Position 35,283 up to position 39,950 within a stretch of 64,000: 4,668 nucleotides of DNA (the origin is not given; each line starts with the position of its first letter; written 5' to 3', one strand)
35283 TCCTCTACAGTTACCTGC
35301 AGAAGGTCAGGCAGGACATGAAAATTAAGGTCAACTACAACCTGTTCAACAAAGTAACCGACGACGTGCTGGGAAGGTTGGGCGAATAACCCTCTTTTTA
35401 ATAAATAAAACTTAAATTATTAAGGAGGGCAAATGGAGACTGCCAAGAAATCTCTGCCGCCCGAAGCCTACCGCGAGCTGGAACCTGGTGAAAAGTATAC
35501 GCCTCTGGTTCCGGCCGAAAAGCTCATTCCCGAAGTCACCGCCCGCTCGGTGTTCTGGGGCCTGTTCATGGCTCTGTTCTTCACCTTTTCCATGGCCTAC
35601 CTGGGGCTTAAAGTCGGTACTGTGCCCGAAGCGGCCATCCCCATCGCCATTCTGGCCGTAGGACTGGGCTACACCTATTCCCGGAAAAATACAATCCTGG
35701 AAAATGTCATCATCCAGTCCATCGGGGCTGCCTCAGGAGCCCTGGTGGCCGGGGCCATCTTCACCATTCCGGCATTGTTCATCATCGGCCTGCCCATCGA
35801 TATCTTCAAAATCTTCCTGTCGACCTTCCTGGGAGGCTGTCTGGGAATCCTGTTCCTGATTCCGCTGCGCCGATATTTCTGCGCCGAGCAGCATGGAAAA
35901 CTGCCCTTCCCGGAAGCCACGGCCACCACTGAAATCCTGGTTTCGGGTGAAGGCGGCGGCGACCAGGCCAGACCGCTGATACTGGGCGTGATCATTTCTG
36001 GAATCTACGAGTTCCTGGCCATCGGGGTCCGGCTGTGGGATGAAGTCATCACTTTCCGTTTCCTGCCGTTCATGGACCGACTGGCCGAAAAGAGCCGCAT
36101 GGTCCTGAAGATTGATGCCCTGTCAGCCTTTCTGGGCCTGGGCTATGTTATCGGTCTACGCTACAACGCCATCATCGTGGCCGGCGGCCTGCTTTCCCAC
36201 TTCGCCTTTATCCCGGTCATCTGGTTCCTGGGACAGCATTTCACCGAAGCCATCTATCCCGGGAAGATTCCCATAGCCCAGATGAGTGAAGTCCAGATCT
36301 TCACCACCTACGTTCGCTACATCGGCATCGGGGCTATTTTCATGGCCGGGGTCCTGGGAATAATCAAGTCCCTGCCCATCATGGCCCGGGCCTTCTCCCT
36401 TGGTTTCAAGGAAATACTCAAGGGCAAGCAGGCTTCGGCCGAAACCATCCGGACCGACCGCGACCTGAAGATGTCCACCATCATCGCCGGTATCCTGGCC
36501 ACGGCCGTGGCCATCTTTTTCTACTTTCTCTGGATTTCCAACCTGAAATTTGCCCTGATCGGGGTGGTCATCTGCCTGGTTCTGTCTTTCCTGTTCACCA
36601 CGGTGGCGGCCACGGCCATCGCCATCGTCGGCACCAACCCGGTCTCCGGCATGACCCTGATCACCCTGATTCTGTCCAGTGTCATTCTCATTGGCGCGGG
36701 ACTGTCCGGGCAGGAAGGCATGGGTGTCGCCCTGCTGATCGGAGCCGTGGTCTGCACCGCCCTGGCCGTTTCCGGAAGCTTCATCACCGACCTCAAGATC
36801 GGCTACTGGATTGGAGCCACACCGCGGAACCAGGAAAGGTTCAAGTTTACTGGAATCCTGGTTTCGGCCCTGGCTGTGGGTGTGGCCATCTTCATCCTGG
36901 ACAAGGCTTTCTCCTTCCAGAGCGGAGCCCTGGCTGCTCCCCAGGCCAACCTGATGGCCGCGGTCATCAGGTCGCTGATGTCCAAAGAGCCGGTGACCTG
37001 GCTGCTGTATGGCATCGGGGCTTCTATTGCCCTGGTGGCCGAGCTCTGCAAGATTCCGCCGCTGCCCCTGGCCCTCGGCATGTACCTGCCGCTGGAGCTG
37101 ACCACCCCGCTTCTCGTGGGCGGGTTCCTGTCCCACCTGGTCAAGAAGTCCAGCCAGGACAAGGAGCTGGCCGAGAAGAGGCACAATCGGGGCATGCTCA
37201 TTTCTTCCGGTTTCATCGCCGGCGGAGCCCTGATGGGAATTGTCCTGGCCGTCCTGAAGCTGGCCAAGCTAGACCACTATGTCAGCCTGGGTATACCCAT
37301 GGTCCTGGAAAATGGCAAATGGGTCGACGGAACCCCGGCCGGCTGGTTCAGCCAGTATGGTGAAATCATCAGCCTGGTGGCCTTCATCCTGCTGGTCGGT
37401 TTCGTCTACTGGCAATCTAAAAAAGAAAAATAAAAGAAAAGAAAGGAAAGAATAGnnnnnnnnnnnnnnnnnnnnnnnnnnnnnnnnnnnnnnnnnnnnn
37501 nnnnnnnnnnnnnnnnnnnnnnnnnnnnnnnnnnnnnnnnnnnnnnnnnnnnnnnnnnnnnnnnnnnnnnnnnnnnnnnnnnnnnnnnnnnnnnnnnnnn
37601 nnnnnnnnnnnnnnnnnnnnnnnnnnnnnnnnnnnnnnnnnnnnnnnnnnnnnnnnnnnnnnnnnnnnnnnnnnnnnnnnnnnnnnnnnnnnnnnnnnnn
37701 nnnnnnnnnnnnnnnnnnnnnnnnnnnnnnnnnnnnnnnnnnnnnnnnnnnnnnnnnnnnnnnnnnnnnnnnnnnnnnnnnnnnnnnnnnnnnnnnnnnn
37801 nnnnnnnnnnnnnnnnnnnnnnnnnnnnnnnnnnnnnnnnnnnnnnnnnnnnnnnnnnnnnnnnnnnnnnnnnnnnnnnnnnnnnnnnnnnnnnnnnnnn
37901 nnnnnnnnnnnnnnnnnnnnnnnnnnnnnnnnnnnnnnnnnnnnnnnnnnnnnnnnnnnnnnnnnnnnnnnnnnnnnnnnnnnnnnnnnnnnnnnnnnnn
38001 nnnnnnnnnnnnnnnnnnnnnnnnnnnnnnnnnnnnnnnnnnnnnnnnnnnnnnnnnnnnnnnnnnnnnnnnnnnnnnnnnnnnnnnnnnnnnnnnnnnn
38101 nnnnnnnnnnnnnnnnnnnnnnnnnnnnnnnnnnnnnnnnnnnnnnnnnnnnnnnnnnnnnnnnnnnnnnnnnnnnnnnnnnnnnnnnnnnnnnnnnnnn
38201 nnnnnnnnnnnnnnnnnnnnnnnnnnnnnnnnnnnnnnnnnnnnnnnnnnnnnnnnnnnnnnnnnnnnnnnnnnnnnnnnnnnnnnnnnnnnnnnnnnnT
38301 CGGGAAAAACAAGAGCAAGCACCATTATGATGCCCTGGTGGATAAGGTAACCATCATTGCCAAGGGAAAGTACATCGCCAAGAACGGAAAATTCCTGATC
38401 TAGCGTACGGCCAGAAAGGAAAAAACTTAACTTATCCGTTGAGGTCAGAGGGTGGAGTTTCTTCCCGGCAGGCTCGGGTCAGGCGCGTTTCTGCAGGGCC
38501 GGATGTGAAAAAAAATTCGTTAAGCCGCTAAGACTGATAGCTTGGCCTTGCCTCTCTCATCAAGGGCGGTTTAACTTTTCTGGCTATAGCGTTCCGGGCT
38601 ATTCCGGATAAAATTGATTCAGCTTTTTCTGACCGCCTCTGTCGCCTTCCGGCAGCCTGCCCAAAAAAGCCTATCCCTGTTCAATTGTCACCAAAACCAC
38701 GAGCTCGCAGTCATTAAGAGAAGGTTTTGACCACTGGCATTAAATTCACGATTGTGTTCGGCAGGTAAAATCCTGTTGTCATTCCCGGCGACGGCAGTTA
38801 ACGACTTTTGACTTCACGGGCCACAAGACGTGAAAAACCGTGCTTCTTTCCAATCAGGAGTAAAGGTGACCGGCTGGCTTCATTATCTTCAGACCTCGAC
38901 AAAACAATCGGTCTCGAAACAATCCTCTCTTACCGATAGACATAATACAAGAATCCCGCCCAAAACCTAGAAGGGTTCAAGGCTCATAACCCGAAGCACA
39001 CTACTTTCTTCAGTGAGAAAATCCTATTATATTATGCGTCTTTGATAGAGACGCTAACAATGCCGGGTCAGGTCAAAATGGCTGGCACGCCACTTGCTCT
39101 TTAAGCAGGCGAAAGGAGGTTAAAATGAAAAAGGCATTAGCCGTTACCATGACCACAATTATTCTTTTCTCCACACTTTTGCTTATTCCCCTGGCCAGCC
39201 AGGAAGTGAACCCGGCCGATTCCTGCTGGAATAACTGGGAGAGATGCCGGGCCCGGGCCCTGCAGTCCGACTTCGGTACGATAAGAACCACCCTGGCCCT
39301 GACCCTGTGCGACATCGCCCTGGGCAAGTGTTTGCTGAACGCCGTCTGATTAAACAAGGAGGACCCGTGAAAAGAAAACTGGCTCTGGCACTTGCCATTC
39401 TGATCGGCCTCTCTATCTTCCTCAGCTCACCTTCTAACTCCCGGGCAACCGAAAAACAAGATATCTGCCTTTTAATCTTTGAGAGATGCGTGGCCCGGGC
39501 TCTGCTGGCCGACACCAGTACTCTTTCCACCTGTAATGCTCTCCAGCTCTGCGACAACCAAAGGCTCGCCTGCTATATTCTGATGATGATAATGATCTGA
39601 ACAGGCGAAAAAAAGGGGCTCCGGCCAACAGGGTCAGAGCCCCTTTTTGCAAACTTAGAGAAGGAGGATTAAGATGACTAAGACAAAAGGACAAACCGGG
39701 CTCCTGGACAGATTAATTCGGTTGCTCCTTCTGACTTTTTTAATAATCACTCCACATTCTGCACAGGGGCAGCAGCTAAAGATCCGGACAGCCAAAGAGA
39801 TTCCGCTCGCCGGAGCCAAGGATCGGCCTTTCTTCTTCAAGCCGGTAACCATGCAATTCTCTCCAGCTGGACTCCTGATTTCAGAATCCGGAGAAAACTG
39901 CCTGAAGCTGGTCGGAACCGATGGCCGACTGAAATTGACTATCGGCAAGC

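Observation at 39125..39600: Tandem paralogous precursors with cysteines at identical positions (C34, C41, C62, C69): predicted disulfide-stapled helical hairpins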

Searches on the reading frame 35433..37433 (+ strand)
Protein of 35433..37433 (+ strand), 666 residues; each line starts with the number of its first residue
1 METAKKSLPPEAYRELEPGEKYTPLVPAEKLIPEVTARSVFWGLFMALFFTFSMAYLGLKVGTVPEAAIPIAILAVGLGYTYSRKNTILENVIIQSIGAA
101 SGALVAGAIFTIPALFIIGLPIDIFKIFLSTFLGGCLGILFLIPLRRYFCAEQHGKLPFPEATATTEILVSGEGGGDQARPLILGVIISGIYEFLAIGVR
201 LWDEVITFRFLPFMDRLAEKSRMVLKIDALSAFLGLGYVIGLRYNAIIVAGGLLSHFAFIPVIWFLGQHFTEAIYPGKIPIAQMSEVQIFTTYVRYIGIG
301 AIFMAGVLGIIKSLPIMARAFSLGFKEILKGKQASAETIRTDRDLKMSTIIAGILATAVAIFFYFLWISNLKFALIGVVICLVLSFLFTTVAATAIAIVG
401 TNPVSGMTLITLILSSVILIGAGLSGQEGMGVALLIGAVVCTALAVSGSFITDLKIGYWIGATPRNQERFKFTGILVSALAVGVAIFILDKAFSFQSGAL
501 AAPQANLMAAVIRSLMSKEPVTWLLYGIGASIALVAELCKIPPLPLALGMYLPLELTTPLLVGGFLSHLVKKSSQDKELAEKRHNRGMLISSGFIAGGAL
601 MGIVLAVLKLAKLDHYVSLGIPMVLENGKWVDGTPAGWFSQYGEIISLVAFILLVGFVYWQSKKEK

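Call 8: search_protein_families(library=pfam, proteins=[window:35433-37433:+], max_evalue=0.01)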
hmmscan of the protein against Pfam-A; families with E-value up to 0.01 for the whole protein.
window:35433-37433:+ (666 aa): 1 family
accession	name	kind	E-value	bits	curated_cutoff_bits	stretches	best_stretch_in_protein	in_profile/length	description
PF03169.20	OPT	-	1.1e-97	328.7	25.8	1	34-608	1-622/623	OPT oligopeptide transporter protein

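Call 9: search_protein_families(library=ncbifam, proteins=[window:35433-37433:+], max_evalue=0.1)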
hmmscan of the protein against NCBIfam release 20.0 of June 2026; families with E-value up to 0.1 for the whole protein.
window:35433-37433:+ (666 aa): 3 families
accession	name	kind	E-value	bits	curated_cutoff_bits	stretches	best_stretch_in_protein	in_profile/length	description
TIGR00733.1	TIGR00733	equivalog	2.2e-84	284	182.5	1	34-608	1-587/589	OPT family oligopeptide transporter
TIGR00728.1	OPT_sfam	superfamily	2.6e-49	168.4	128.35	1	29-605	11-653/659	OPT family oligopeptide transporter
NF007880.0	PRK10586.1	equivalog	0.051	12.5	429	1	504-634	147-276/362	oxidoreductase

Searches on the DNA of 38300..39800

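Call 15: search_rna_families(source=window, start=38300, end=39800, threshold=evalue, max_evalue=1)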
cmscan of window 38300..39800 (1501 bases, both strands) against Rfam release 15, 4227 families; matches with E-value up to 1: 3.
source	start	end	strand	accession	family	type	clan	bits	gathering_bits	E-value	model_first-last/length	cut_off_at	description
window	39579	39661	+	RF02621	BSnc120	Gene; sRNA;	-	22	114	0.048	1-88/88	no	Brucella sRNA 120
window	39612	39676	+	RF03036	osmY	Gene; sRNA;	-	20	46.9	0.092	1-72/72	no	osmY RNA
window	39610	39739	-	RF02377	SurA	Gene; sRNA;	-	19.9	100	0.0092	1-279/279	no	SurA sRNA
